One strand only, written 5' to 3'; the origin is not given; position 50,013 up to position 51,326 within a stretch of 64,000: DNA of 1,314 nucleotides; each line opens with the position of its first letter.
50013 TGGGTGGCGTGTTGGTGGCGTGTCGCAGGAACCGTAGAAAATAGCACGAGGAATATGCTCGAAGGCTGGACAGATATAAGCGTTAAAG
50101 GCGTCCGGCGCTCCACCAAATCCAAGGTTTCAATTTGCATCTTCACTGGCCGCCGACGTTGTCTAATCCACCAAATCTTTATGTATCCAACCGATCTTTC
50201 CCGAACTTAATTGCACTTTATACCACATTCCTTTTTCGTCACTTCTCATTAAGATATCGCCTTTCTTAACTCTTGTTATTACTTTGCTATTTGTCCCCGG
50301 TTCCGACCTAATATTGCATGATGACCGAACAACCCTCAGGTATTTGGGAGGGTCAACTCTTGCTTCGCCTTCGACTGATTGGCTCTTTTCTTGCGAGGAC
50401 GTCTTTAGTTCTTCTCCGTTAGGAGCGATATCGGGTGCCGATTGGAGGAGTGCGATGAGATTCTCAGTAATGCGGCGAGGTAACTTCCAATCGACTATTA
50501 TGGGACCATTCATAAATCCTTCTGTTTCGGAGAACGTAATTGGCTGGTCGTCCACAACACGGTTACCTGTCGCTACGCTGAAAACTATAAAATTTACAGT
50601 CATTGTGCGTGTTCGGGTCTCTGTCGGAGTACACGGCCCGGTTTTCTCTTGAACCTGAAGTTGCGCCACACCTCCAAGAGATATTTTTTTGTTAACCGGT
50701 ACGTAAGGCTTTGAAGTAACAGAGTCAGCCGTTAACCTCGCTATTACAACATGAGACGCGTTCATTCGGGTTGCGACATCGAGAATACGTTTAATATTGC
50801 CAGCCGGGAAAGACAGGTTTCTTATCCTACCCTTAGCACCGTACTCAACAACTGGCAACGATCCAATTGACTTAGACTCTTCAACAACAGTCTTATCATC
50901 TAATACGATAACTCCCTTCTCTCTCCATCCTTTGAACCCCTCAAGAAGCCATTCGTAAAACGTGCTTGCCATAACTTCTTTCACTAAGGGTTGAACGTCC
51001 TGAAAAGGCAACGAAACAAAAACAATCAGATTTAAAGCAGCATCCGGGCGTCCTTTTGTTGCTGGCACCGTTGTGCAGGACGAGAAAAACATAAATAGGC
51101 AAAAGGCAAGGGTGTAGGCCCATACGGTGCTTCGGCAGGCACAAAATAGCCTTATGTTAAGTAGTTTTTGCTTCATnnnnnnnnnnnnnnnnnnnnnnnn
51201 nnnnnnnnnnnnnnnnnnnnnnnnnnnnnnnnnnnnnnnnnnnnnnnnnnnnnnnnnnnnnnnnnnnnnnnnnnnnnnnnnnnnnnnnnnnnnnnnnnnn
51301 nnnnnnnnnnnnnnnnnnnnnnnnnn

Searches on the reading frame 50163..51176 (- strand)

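Call 38: search_protein_families(library=pfam, proteins=[window:50163-51176:-], max_evalue=0.0001)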
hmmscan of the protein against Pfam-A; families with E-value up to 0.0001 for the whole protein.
window:50163-51176:- (337 aa): 2 families
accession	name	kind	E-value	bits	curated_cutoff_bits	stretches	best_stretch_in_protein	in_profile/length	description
PF08239.17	SH3_3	-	1.6e-13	51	27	1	288-336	4-53/54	Bacterial SH3 domain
PF06347.19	SH3_4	-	1e-09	38.5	24.1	1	287-336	5-54/56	Bacterial SH3 domain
